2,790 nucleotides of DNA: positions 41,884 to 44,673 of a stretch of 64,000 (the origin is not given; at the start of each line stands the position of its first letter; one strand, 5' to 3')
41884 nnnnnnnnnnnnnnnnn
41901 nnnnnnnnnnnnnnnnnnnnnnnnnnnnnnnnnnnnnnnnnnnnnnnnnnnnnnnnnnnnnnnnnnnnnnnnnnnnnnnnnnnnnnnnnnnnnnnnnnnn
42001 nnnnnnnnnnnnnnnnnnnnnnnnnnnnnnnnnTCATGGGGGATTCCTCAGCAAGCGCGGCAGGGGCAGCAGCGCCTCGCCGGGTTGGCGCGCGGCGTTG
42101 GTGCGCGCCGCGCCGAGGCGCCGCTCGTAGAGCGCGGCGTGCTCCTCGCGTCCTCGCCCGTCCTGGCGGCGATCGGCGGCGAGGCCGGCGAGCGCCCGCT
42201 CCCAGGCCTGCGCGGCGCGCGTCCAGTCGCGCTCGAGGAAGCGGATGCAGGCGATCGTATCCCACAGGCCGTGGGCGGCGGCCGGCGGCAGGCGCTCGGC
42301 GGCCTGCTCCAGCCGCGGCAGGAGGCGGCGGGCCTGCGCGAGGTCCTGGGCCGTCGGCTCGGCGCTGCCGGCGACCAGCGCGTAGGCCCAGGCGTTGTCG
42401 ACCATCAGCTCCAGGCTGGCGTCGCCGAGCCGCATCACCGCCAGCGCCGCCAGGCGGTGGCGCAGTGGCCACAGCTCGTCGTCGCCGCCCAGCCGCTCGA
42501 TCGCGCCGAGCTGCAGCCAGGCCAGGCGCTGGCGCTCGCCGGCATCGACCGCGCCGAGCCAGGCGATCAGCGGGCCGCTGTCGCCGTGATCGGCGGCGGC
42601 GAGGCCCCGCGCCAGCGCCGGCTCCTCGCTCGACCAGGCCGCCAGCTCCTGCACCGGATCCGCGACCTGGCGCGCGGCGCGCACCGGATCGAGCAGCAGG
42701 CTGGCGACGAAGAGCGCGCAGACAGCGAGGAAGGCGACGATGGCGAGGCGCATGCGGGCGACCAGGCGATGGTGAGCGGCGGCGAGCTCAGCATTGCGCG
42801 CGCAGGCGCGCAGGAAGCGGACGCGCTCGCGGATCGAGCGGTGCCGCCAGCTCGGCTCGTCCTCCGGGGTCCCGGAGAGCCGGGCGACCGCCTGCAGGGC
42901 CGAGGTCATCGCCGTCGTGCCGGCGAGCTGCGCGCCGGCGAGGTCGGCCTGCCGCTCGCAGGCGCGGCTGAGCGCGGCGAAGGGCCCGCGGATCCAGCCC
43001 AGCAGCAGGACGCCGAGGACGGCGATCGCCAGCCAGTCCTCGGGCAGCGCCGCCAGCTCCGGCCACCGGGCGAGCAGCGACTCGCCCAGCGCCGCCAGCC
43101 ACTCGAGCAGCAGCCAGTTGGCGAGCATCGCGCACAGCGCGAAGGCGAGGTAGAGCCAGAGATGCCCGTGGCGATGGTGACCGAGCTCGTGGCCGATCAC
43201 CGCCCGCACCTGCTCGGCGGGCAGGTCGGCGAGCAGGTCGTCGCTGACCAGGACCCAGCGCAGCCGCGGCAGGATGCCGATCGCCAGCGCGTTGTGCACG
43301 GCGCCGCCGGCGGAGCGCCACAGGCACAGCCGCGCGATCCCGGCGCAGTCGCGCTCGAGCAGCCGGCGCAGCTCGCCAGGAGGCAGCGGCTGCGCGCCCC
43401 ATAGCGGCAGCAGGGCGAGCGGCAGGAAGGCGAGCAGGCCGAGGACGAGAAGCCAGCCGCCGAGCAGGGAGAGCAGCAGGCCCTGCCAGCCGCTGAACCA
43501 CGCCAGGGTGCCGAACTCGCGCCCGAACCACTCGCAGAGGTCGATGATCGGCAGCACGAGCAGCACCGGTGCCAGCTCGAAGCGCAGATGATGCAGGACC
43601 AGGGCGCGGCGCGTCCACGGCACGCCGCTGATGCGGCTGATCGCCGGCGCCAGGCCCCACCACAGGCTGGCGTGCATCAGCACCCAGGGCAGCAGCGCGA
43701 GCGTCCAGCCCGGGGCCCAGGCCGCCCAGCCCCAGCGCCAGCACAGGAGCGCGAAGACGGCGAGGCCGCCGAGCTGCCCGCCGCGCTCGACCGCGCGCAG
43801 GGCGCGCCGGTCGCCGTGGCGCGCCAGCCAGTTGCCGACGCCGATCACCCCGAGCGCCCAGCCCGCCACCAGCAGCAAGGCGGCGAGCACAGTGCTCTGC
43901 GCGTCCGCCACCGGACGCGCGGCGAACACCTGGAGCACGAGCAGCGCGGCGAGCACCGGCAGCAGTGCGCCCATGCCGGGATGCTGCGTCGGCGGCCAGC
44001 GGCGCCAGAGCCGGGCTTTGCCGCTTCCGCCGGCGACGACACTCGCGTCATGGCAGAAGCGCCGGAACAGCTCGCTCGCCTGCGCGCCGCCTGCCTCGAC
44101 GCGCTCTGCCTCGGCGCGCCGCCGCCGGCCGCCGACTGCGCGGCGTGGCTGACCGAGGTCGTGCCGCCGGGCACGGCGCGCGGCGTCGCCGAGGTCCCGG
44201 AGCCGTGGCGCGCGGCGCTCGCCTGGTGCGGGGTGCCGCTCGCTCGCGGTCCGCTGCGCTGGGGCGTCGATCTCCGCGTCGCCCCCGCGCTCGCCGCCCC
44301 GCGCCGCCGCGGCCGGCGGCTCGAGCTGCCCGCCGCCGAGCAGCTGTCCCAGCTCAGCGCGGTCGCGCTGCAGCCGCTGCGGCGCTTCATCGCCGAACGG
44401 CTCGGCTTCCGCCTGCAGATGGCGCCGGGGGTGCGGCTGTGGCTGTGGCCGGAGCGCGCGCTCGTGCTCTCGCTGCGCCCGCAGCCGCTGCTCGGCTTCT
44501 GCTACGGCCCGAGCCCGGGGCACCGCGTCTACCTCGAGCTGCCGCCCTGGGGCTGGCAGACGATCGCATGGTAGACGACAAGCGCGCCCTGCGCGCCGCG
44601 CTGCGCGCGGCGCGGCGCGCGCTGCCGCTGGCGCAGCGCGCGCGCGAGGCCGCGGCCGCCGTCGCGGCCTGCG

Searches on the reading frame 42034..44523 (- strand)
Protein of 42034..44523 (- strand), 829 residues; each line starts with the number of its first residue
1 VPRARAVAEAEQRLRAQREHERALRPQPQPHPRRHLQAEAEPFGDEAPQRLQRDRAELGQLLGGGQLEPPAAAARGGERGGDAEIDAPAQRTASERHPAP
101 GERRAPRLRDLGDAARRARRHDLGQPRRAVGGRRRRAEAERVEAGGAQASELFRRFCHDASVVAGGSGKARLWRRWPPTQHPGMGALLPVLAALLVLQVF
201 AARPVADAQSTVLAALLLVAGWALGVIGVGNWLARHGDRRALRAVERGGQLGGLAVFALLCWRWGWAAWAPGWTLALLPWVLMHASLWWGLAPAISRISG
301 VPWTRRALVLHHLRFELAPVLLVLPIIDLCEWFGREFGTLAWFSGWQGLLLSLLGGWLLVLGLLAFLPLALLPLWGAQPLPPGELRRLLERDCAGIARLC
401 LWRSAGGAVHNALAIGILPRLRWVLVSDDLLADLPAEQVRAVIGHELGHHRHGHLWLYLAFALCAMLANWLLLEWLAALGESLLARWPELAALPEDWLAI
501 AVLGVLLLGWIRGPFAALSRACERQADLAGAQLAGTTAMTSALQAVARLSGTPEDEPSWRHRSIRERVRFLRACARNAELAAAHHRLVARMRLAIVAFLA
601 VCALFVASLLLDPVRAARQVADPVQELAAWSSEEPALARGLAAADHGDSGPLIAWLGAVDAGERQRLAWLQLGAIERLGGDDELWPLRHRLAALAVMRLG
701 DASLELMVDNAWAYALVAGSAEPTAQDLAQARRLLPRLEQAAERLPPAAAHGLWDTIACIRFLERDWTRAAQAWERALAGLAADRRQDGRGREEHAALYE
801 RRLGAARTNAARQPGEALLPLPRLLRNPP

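Call 7: search_protein_families(library=pfam, proteins=[window:42034-44523:-], max_evalue=0.1)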
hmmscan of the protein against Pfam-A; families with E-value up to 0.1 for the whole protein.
window:42034-44523:- (829 aa): 1 family
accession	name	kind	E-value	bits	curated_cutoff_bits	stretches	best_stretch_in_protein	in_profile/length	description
PF01435.24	Peptidase_M48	-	8.6e-16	58.7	20.3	1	409-586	35-174/186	Peptidase family M48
